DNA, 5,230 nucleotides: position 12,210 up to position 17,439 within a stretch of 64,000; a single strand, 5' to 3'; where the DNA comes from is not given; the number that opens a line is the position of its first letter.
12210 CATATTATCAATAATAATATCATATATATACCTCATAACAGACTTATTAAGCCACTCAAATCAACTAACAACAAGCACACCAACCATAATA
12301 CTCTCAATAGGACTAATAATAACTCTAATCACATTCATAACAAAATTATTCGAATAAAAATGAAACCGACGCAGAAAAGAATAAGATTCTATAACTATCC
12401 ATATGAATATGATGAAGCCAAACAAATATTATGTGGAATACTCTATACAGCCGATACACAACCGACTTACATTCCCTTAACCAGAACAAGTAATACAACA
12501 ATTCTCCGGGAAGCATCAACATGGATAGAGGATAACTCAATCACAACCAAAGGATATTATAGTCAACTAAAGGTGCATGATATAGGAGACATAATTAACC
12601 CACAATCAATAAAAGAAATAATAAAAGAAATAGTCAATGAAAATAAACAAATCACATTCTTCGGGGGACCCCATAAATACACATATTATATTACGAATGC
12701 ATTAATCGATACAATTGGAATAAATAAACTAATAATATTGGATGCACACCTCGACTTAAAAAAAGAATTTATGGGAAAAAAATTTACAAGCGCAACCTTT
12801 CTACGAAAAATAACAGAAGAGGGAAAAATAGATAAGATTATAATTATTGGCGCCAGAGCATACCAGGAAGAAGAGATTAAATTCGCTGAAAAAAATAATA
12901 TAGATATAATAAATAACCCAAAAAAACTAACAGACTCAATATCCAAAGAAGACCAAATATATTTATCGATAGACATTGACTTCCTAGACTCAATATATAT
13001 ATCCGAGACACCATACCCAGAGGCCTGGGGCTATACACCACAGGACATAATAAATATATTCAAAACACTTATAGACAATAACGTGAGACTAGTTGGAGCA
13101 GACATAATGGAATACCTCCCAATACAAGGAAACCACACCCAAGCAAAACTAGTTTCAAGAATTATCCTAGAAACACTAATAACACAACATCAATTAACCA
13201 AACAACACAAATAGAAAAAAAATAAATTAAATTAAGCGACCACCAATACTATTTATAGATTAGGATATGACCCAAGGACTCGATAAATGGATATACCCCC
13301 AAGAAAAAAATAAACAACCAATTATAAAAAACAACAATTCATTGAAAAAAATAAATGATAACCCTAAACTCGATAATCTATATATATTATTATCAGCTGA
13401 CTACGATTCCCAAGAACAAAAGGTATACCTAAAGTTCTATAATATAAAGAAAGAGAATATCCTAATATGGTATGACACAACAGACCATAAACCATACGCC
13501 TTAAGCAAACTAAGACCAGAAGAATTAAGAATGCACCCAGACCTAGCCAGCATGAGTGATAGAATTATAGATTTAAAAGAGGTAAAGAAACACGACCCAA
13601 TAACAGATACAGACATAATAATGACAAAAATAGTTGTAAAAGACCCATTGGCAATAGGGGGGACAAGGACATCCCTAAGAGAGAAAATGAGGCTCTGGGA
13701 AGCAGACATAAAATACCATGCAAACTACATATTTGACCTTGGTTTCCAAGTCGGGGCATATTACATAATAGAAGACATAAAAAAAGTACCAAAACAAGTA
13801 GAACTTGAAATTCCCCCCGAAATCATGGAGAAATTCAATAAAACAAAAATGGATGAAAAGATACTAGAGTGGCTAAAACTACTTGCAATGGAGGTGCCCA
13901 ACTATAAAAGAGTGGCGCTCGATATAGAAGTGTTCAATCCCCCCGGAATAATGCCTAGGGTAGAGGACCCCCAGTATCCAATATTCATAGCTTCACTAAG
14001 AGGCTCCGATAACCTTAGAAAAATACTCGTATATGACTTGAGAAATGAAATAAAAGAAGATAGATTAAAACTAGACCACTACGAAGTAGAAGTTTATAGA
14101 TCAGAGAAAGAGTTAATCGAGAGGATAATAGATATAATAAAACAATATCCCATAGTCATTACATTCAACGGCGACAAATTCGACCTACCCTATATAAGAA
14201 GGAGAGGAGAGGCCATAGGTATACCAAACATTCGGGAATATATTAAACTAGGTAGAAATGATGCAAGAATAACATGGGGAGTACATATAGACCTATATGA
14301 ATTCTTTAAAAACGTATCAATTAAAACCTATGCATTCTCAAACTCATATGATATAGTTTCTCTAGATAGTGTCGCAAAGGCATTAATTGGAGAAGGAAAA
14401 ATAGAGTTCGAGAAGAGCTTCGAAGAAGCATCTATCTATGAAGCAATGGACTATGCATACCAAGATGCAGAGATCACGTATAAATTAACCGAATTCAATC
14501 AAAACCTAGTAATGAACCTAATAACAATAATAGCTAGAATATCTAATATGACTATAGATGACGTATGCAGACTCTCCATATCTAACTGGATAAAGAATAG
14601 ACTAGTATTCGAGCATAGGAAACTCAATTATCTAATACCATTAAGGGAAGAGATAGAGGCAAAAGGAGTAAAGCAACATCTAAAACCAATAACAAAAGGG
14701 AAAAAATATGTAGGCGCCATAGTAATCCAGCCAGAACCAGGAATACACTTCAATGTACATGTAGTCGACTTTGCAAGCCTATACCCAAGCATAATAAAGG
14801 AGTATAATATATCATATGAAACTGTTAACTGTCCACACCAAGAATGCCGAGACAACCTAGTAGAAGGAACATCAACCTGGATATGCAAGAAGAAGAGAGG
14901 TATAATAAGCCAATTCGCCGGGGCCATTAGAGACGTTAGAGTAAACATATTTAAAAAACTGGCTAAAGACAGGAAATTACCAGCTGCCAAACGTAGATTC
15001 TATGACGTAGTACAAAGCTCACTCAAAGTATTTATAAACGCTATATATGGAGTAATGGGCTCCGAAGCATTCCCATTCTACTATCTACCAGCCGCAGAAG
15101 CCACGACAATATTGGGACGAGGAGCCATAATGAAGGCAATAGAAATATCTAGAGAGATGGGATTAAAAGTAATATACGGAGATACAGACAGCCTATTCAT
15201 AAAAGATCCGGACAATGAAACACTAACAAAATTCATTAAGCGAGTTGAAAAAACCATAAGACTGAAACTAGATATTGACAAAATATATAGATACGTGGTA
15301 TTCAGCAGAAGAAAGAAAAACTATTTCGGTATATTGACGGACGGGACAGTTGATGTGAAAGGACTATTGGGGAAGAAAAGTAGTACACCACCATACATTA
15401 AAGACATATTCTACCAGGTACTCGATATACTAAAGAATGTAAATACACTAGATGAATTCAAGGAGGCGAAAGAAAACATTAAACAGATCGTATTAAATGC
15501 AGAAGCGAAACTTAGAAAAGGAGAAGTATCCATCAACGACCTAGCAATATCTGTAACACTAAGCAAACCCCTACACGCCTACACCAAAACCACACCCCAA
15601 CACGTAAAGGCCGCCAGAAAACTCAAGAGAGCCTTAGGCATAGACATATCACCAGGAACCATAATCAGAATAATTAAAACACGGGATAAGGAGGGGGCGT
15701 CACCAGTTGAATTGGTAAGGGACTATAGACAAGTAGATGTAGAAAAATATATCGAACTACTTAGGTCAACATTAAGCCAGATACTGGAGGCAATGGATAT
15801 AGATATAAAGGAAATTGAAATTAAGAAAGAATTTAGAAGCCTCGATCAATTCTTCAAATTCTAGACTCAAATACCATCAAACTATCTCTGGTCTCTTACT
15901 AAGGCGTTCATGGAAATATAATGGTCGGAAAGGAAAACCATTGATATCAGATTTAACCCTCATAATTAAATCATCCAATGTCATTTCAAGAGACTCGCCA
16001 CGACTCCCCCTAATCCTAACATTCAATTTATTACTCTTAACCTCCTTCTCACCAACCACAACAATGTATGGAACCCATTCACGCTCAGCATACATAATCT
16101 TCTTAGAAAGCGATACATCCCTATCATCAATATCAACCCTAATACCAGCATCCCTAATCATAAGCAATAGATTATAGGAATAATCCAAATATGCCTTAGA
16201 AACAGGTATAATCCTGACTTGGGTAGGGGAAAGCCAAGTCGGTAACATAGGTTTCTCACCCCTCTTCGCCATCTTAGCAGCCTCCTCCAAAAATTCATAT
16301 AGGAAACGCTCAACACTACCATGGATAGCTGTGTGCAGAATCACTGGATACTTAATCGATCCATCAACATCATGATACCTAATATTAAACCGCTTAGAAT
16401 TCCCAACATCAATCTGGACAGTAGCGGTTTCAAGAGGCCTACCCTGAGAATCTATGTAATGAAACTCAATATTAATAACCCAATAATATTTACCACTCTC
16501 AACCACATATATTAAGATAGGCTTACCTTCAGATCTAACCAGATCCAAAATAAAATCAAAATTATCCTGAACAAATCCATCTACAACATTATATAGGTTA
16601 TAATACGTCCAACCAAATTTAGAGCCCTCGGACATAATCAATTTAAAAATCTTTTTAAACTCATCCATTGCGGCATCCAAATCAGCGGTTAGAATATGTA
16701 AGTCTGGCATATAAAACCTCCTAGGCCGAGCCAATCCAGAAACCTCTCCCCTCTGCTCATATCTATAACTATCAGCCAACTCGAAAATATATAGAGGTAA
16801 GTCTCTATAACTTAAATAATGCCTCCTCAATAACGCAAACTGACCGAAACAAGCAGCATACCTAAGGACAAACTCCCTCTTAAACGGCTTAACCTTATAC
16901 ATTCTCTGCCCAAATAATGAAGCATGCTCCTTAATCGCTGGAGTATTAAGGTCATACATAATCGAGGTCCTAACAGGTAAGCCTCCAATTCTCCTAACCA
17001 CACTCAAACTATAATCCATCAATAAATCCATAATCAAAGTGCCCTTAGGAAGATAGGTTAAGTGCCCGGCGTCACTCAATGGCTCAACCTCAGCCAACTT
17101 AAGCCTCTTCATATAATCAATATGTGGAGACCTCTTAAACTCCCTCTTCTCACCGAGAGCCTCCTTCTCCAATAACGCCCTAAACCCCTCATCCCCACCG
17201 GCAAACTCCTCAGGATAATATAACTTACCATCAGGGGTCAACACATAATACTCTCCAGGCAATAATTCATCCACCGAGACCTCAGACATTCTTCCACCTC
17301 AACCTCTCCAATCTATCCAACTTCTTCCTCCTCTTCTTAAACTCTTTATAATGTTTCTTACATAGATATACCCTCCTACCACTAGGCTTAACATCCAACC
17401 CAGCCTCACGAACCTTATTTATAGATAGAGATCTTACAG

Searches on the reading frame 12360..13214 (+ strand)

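Call 69: search_protein_families(library=pfam, proteins=[window:12360-13214:+], max_evalue=0.00001)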
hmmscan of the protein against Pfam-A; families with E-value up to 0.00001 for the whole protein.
window:12360-13214:+ (284 aa): 1 family
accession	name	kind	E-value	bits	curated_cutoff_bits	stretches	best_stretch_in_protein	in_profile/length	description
PF00491.26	Arginase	-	7.8e-37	127.7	22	1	49-272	27-277/280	Arginase family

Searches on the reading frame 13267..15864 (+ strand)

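Call 70: search_protein_families(library=pfam, proteins=[window:13267-15864:+], max_evalue=0.00001)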
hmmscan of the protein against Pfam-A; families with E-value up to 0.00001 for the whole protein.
window:13267-15864:+ (865 aa): 4 families
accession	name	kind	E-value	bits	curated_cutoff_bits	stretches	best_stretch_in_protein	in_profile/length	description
PF00136.26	DNA_pol_B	-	1.1e-50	173.2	23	1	449-840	22-450/453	DNA polymerase family B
PF03104.25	DNA_pol_B_exo1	-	3.1e-20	73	23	1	142-342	2-207/242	DNA polymerase family B, exonuclease domain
PF13482.12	RNase_H_2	-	6.4e-09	36.4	22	1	270-424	34-163/165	RNase_H superfamily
PF10108.15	DNA_pol_B_exo2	-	2e-07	31.4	24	1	264-405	22-167/213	Predicted 3'-5' exonuclease related to the exonuclease domain of PolB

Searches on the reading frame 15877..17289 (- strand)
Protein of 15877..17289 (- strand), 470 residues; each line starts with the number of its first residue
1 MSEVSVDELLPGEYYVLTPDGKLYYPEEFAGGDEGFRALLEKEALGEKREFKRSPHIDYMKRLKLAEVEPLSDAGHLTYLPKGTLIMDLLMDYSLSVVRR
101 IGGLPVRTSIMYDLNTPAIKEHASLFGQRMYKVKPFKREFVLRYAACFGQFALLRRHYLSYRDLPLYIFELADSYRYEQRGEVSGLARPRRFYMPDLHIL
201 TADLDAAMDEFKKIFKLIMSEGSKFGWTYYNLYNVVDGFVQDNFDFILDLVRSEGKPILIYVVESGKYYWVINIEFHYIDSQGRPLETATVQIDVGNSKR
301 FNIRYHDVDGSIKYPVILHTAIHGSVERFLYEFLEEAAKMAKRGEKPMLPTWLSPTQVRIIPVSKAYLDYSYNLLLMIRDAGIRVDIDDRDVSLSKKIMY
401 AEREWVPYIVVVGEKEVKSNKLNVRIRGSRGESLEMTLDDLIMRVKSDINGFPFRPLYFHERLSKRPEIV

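Call 70: search_protein_families(library=pfam, proteins=[window:15877-17289:-], max_evalue=0.00001)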
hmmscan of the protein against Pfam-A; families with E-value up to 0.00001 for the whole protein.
window:15877-17289:- (470 aa): 2 families
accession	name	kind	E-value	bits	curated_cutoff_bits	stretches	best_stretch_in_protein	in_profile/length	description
PF03129.25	HGTP_anticodon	-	3.3e-22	78.9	21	1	357-446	1-92/94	Anticodon binding domain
PF00587.30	tRNA-synt_2b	-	3.2e-21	76.6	29.3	1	132-335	2-177/179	tRNA synthetase class II core domain (G, H, P, S and T)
